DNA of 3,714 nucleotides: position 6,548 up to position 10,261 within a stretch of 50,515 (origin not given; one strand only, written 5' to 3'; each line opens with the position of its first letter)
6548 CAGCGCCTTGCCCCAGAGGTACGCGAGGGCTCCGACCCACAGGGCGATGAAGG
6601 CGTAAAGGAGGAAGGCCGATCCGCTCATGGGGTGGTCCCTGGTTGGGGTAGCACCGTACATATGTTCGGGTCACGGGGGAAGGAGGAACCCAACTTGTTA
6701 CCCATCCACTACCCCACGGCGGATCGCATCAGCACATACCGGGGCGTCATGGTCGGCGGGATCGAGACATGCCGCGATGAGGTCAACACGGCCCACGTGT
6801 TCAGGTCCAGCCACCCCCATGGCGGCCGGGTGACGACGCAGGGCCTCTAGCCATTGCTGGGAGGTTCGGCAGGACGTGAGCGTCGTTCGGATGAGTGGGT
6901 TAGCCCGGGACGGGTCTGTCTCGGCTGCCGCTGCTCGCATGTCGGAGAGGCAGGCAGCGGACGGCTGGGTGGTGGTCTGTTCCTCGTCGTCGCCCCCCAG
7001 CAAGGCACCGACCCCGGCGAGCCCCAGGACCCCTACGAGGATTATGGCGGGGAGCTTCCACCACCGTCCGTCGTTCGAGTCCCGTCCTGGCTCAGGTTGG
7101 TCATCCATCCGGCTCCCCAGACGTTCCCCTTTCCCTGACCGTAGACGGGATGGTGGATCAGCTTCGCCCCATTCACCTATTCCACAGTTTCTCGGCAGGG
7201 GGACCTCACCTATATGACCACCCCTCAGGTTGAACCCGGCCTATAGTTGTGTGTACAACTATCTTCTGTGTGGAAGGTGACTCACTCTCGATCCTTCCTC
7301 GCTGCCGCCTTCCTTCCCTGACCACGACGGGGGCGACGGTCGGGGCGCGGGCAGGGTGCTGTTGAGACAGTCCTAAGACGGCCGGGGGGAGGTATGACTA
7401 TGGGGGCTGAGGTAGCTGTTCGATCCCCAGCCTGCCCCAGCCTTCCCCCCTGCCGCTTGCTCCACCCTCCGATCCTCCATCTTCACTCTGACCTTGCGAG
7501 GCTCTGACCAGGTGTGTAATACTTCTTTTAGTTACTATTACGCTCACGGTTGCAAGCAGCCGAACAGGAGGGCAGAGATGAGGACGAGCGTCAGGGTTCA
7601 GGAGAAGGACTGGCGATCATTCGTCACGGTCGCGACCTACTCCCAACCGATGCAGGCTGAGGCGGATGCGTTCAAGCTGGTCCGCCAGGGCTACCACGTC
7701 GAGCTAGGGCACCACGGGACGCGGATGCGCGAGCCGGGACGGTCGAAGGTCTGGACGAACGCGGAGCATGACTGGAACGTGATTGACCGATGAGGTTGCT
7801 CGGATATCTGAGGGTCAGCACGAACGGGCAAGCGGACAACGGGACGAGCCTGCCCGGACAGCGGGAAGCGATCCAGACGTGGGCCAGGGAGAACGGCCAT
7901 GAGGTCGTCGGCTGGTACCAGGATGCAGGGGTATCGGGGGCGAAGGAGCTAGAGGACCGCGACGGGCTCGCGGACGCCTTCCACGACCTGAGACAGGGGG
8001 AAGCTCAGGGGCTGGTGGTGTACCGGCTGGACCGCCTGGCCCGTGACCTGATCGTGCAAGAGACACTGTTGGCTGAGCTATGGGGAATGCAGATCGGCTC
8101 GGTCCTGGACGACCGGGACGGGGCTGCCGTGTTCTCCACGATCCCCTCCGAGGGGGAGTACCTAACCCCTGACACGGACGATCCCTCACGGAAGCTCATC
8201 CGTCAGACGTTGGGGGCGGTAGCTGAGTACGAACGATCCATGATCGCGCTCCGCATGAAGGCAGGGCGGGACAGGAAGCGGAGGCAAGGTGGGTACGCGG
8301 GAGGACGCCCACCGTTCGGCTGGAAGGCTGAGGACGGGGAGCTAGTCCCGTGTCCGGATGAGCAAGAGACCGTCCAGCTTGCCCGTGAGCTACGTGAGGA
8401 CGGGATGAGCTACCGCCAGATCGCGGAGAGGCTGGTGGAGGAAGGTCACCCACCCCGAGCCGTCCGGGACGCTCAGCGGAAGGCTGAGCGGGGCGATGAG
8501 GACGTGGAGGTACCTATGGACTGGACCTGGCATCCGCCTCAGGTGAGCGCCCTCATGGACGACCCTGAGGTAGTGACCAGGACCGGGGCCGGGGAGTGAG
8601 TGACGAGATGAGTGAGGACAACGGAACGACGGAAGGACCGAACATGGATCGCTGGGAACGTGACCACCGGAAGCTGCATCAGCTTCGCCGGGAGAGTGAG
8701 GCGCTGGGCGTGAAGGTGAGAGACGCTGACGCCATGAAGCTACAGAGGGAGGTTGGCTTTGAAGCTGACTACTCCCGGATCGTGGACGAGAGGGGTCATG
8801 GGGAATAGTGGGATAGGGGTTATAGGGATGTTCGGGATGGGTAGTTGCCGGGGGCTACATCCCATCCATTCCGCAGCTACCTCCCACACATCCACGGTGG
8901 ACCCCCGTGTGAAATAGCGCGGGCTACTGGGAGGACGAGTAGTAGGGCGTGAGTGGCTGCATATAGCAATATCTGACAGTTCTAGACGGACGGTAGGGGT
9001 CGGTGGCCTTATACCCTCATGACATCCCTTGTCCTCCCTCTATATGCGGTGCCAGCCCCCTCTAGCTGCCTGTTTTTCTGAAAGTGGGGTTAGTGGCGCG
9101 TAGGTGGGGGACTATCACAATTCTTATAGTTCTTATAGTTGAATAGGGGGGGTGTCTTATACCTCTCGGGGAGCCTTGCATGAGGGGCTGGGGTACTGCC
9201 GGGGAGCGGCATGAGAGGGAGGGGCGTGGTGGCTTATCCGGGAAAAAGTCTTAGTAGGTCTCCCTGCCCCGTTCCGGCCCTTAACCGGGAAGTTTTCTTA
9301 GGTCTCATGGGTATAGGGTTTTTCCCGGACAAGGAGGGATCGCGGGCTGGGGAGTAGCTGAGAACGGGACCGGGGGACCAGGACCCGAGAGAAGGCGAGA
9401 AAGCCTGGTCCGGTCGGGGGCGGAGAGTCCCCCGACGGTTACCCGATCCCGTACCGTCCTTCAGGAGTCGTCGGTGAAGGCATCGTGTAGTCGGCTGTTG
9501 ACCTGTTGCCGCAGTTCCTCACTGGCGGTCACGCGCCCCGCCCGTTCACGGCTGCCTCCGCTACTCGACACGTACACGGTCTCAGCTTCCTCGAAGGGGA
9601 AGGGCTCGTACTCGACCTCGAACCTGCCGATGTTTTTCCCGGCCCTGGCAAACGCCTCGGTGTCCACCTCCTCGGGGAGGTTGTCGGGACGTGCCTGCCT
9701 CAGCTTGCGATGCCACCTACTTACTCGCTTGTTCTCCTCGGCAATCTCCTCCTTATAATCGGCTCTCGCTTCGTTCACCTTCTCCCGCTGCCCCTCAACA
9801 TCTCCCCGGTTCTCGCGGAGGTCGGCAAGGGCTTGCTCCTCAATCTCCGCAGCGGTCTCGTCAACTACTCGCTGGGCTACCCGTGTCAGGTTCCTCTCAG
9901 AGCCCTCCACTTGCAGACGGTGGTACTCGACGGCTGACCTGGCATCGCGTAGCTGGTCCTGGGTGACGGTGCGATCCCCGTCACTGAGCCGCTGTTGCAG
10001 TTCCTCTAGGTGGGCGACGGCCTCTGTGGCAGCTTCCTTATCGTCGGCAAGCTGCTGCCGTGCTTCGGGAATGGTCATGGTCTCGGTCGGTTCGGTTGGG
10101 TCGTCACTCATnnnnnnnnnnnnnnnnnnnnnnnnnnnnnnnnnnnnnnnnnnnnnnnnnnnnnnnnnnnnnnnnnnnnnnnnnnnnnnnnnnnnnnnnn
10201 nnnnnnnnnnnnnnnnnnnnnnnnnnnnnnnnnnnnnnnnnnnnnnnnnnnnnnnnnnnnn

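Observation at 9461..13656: Satellite- or IME-like core: int / XRE repressor divergent from AlpA-Xis plus three unknown genes, with no replication, packaging or transfer genes recognisable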

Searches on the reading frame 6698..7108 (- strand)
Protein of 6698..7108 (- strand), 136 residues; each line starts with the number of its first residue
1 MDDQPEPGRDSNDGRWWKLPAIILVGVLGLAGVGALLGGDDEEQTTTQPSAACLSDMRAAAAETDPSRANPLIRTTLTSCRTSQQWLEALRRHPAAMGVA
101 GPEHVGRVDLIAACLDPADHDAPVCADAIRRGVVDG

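Call 8: search_protein_families(library=pfam, proteins=[window:6698-7108:-], max_evalue=0.1)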
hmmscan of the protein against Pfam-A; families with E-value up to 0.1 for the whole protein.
window:6698-7108:- (136 aa): 0 families

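Call 9: search_protein_families(library=phrogs, proteins=[window:6698-7108:-], max_evalue=0.1)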
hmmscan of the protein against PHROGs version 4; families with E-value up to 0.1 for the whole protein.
window:6698-7108:- (136 aa): 0 families

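Call 10: search_protein_families(library=ncbifam, proteins=[window:6698-7108:-], max_evalue=0.1)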
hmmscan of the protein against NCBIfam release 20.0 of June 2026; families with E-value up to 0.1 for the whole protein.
window:6698-7108:- (136 aa): 0 families

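Call 13: search_protein_families(library=padloc, proteins=[window:6698-7108:-], max_evalue=0.1)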
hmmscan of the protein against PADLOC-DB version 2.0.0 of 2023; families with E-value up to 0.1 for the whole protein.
window:6698-7108:- (136 aa): 0 families

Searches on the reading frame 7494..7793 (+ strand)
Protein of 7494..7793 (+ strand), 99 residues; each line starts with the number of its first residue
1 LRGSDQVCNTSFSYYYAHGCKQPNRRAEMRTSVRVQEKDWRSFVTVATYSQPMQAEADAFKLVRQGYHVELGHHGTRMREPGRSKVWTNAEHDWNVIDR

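Call 8: search_protein_families(library=pfam, proteins=[window:7494-7793:+], max_evalue=0.1)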
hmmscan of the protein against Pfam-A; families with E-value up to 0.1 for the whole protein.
window:7494-7793:+ (99 aa): 1 family
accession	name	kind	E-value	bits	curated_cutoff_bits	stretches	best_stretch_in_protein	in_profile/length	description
PF21571.2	ArgZ-like_C_1st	-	0.069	13.6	27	1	41-85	19-61/84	Arginine dihydrolase ArgZ-like, C-terminal, first region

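Call 9: search_protein_families(library=phrogs, proteins=[window:7494-7793:+], max_evalue=0.1)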
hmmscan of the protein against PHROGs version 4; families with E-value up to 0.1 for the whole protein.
window:7494-7793:+ (99 aa): 0 families

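Call 10: search_protein_families(library=ncbifam, proteins=[window:7494-7793:+], max_evalue=0.1)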
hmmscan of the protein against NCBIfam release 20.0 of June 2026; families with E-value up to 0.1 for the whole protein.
window:7494-7793:+ (99 aa): 0 families

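Call 13: search_protein_families(library=padloc, proteins=[window:7494-7793:+], max_evalue=0.1)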
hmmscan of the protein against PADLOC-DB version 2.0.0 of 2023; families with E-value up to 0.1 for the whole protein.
window:7494-7793:+ (99 aa): 0 families

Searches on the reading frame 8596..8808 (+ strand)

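Call 8: search_protein_families(library=pfam, proteins=[window:8596-8808:+], max_evalue=0.1)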
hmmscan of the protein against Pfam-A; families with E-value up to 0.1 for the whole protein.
window:8596-8808:+ (70 aa): 0 families

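Call 9: search_protein_families(library=phrogs, proteins=[window:8596-8808:+], max_evalue=0.1)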
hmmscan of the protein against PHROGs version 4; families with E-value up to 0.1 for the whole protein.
window:8596-8808:+ (70 aa): 1 family
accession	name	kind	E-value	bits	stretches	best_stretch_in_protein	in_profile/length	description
phrog_10035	-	unknown function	0.048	15.2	1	21-53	67-100/106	-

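Call 10: search_protein_families(library=ncbifam, proteins=[window:8596-8808:+], max_evalue=0.1)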
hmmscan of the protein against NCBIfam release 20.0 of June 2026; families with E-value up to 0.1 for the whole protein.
window:8596-8808:+ (70 aa): 0 families

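Call 13: search_protein_families(library=padloc, proteins=[window:8596-8808:+], max_evalue=0.1)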
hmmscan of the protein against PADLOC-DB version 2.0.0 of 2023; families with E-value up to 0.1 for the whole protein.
window:8596-8808:+ (70 aa): 0 families

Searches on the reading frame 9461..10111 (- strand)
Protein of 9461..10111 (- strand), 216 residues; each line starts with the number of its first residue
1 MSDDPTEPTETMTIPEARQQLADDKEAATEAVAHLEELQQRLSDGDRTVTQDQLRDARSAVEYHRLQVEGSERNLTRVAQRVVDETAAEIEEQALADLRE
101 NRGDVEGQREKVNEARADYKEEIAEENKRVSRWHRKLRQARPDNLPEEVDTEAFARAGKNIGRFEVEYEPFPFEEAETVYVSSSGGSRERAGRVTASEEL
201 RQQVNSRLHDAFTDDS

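Call 8: search_protein_families(library=pfam, proteins=[window:9461-10111:-], max_evalue=0.1)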
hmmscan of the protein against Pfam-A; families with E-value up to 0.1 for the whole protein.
window:9461-10111:- (216 aa): 0 families

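Call 9: search_protein_families(library=phrogs, proteins=[window:9461-10111:-], max_evalue=0.1)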
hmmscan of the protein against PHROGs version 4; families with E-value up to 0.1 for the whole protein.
window:9461-10111:- (216 aa): 0 families

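Call 10: search_protein_families(library=ncbifam, proteins=[window:9461-10111:-], max_evalue=0.1)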
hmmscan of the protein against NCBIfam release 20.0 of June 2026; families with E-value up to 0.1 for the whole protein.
window:9461-10111:- (216 aa): 4 families
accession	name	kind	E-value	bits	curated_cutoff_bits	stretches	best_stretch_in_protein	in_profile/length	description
TIGR02168.1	SMC_prok_B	equivalog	0.0037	15.1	567.35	1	17-140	698-824/1181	chromosome segregation protein SMC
NF045780.1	TrlF_fam_ATP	equivalog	0.046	12.4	350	1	16-143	509-632/944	TrlF family AAA-like ATPase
TIGR01069.2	mutS2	equivalog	0.053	11.8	400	1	14-137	504-635/790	endonuclease MutS2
NF049937.1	CMthFAOxDecarbScoE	equivalog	0.09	11.9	400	0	148-190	47-90/295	(3R)-3-[(carboxymethyl)amino]fatty acid oxygenase/decarboxylase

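Call 13: search_protein_families(library=padloc, proteins=[window:9461-10111:-], max_evalue=0.1)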
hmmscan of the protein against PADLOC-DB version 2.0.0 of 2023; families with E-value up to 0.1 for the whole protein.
window:9461-10111:- (216 aa): 8 families
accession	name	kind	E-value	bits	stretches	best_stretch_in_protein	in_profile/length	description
PDLC00582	JetC3|JetC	-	0.00025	17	1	17-144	844-970/1472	DUF3584 domain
PDLC00551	JetC2|JetC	-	0.00097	15.1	1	9-213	833-1036/1365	DUF3584 domain; MukB-like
PDLC00505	JetC1|JetC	-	0.0079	12.3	1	18-142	619-741/1118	DUF3584 domain; MukB-like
PDLC00519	JetC1|JetC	-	0.014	11.6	1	18-151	622-754/1097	DUF3584 domain; MukB-like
PDLC03859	LmuB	-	0.021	12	1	23-138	297-398/611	-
PDLC02756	PbeC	-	0.057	10.4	1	18-159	353-494/643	PbeC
PDLC02723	PbeC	-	0.06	9.8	1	29-137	395-492/618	PbeC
PDLC02722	PbeC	-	0.085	9.4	0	32-143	359-464/643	PbeC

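Call 17: find_homologous_proteins(query=window:9461-10111:-)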
Query window:9461-10111:- (216 aa): 2 proteins with E <= 0.001 among 641 candidates.
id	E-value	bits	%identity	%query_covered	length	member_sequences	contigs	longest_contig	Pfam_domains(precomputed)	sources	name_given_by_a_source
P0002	2.1e-129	447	100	100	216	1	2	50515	-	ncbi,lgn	-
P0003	8.4e-46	174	55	85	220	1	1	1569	-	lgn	-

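Call 18: find_encoding_contigs(protein=P0003, flank=10000)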
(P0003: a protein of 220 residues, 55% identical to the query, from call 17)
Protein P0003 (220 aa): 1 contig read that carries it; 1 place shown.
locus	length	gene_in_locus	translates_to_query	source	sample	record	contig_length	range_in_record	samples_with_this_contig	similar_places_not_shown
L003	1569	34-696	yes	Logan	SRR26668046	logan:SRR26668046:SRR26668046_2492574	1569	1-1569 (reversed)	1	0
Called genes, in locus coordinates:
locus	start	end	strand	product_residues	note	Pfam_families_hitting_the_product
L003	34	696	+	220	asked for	-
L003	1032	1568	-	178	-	?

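Call 31: search_solved_structures(query=A2, max_evalue=10)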
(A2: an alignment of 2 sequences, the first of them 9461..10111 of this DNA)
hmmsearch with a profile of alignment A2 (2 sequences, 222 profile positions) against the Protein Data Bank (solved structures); distinct sequences matched with E-value up to 10: 4.
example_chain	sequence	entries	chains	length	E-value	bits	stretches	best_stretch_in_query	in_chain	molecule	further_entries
9uju_C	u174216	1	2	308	0.074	15.9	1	91-166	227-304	Egalitarian, isoform B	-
9rvy_D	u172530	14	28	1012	0.24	14.3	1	91-167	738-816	Egalitarian, isoform B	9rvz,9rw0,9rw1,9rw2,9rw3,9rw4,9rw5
2k48_A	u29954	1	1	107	0.29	14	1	32-98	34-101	Nucleoprotein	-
4fye_A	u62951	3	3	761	6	9.7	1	72-151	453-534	SidF, inhibitor of growth family, member 3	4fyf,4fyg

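Call 47: search_protein_families(library=pfam, proteins=[L003:1032-1568:-], max_evalue=0.01)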
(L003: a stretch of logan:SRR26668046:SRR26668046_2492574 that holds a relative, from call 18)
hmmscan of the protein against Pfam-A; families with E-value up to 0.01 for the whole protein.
L003:1032-1568:- (178 aa): 5 families
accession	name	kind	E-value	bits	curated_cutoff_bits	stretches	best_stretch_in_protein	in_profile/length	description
PF00239.26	Resolvase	-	4.3e-30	105.2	23.3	1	1-114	31-144/145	Resolvase, N terminal domain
PF07508.19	Recombinase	-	1.2e-07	32.4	21.1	1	125-174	6-54/102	Recombinase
PF13936.12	HTH_38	-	0.0011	19.1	27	1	126-147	10-31/44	Helix-turn-helix domain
PF10074.15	RovC_DNA-bd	-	0.0062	17.6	26.4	0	86-164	11-82/107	T6SS, Transcription factor, DNA binding domain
PF25787.1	HTH_SB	-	0.0092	16.2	43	0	119-147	5-33/53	Sleeping Beauty transposase HTH domain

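Call 54: find_related_loci(query=A2, collection=viral_contigs, flank=10000)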
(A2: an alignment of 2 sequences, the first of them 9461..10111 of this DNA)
Query A2 (216 aa) in viral_contigs; peptide patterns used: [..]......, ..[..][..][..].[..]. (x = any residue, [..] = any of these).
85 stretches matched a pattern, but none encodes a relative of the query by tblastn (E <= 1e-3).

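Call 71: predict_structure(alignment_id=A2)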
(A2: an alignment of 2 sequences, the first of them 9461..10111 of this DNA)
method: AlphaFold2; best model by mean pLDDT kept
length: 216 residues; sequences in the alignment: 2
mean_pLDDT: 70.9   pTM: 0.43
mean pLDDT of the five models: 70.9, 68.2, 67.9, 66.7, 65.1
residues with pLDDT >= 90: 65; 70-90: 60; 50-70: 30; < 50: 61
segments of 3 or more residues with pLDDT < 50: 1-5, 149-197, 214-216
pLDDT, mean of each block of 10 residues (from residue 1): 47 91 97 97 95 97 96 91 88 83 81 85 80 67 53 44 36 36 34 43 60 49
secondary structure, 60 per line:
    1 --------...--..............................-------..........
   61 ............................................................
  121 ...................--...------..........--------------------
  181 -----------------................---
elements in order: H14-43 H51-139 H151-160 H198-213

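Call 75: fold_search(model_id=the predicted structure, library=pdb)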
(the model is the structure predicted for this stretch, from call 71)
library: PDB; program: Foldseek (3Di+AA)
matches with E <= 10: 490; with E <= 0.001: 0
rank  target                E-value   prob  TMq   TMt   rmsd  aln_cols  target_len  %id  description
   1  9j3d_D                6.0e-02  1.00  0.31  0.20   4.3        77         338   14  Cryo-EM structure of TMexCD1-TOprJ1 (released 2025-08-13)
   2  9a2v_MODEL_1_A        8.7e-02  1.00  0.31  0.17   0.9        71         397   17  Model of E. coli AcrA by in-cell photo-crosslinking MS and deep learning (released 2023-02-24)
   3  9tg4_E                8.7e-02  1.00  0.29  0.18   1.5        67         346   18  Structure of the YbjP lipoprotein bound to the AcrABZ-TolC efflux pump (released 2026-04-08)
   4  4bne_B                8.7e-02  0.57  0.24  0.18  24.6       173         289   16  Pacsin2 Interacts with Membranes and Actin-Filaments (released 2014-05-14)
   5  4bne_A                9.9e-02  0.54  0.24  0.18  25.7       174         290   16  Pacsin2 Interacts with Membranes and Actin-Filaments (released 2014-05-14)
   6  2f1m_D                1.3e-01  1.00  0.31  0.30   1.1        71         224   17  Conformational flexibility in the multidrug efflux system protein AcrA (released 2006-03-21)
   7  9tg4_G                1.4e-01  1.00  0.30  0.19   1.6        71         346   17  Structure of the YbjP lipoprotein bound to the AcrABZ-TolC efflux pump (released 2026-04-08)
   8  3hai_A                1.4e-01  0.41  0.23  0.18  27.7       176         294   18  Crystal structure of human PACSIN1 F-BAR domain (P21 lattice) (released 2009-06-16)
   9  2f1m_B                1.6e-01  1.00  0.28  0.28   1.6        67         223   18  Conformational flexibility in the multidrug efflux system protein AcrA (released 2006-03-21)
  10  2x3v_A                1.7e-01  0.35  0.23  0.17  27.3       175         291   18  Structure of The F-BAR Domain of Mouse Syndapin I (released 2010-04-07)
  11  9tg4_D                1.8e-01  1.00  0.30  0.19   1.6        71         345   17  Structure of the YbjP lipoprotein bound to the AcrABZ-TolC efflux pump (released 2026-04-08)
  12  9tg4_F                2.0e-01  1.00  0.29  0.18   1.5        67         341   18  Structure of the YbjP lipoprotein bound to the AcrABZ-TolC efflux pump (released 2026-04-08)
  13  9v53_A1               2.2e-01  1.00  0.30  0.19   1.5        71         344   17  Structure of TolC, YbjP, and AcrABZ complex (released 2025-11-05)
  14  2f1m_A                2.7e-01  1.00  0.30  0.29   1.2        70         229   16  Conformational flexibility in the multidrug efflux system protein AcrA (released 2006-03-21)
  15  2x3w_B                2.7e-01  0.30  0.23  0.17  25.9       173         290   18  structure of mouse syndapin I (crystal form 2) (released 2010-04-07)
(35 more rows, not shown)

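Call 76: fold_search(model_id=the predicted structure, library=viral)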
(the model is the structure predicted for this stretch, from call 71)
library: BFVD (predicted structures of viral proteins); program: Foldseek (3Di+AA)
matches with E <= 10: 730; with E <= 0.001: 0
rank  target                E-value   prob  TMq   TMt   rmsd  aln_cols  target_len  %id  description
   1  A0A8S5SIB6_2          3.0e-02  0.89  0.32  0.07  26.0       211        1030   10  Tail tape measure [Myoviridae sp. ct04y17]
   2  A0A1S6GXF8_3          3.2e-02  0.89  0.33  0.08  18.7       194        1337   13  Replicase polyprotein 1ab [yellow head virus type 8]
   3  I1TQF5                3.9e-02  0.87  0.28  0.34  22.8       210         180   16  (no name in the UniProt tables at hand)
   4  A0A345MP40            5.0e-02  0.90  0.30  0.24  27.5       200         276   14  (no name in the UniProt tables at hand)
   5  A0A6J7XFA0            6.0e-02  0.97  0.23  0.07   4.9        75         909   15  Uncharacterized protein [uncultured Caudovirales phage]
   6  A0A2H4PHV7            8.2e-02  0.66  0.28  0.22  29.7       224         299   16  (no name in the UniProt tables at hand)
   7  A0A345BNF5            8.2e-02  0.54  0.28  0.17  35.4       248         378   13  (no name in the UniProt tables at hand)
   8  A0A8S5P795            1.0e-01  0.85  0.24  0.31  37.1       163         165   15  Pyrophosphatase [Siphoviridae sp. ctrvp54]
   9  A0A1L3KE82            1.0e-01  0.38  0.21  0.12  37.9       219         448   11  (no name in the UniProt tables at hand)
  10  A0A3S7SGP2            1.2e-01  1.00  0.24  0.49   8.0        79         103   11  (no name in the UniProt tables at hand)
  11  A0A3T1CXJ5            1.3e-01  0.21  0.18  0.13  29.5       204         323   15  Uncharacterized protein [Acanthamoeba castellanii medusavirus J1]
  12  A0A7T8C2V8            1.4e-01  0.92  0.23  0.43   4.3        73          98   19  (no name in the UniProt tables at hand)
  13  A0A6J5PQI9            1.6e-01  0.38  0.26  0.10  18.4       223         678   15  Uncharacterized protein [uncultured Caudovirales phage]
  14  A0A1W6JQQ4            1.6e-01  0.35  0.23  0.22  23.9       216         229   14  (no name in the UniProt tables at hand)
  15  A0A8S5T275            1.8e-01  0.33  0.26  0.13  32.9       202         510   13  Tail tape measure (Fragment) [Siphoviridae sp. ctnR15]
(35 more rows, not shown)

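Call 103: find_encoding_contigs(protein=P0002, flank=1000, max_places=4)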
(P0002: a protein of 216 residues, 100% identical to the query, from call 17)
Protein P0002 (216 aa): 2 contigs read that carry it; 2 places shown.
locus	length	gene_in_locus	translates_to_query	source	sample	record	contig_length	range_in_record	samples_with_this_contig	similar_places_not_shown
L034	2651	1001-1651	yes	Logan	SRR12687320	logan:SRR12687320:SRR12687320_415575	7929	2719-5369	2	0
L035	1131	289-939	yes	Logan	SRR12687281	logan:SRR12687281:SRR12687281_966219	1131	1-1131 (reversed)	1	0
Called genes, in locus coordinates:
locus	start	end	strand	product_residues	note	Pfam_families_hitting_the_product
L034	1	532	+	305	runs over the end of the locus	-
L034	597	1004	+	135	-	-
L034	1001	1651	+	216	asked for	-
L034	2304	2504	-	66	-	-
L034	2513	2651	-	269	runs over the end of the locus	PF00239:Resolvase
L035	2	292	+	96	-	?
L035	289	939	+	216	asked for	-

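Call 107: search_dna_similar(query=window:9461-10111:-, collection=phages, mode=protein, max_evalue=0.01, max_rows=10)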
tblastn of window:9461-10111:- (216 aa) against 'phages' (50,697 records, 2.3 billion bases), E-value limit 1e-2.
No match.

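Call 108: search_dna_similar(query=window:9461-10111:-, collection=plasmids, mode=protein, max_evalue=0.01, max_rows=10)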
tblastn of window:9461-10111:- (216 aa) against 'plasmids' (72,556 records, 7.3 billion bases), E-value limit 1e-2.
No match.
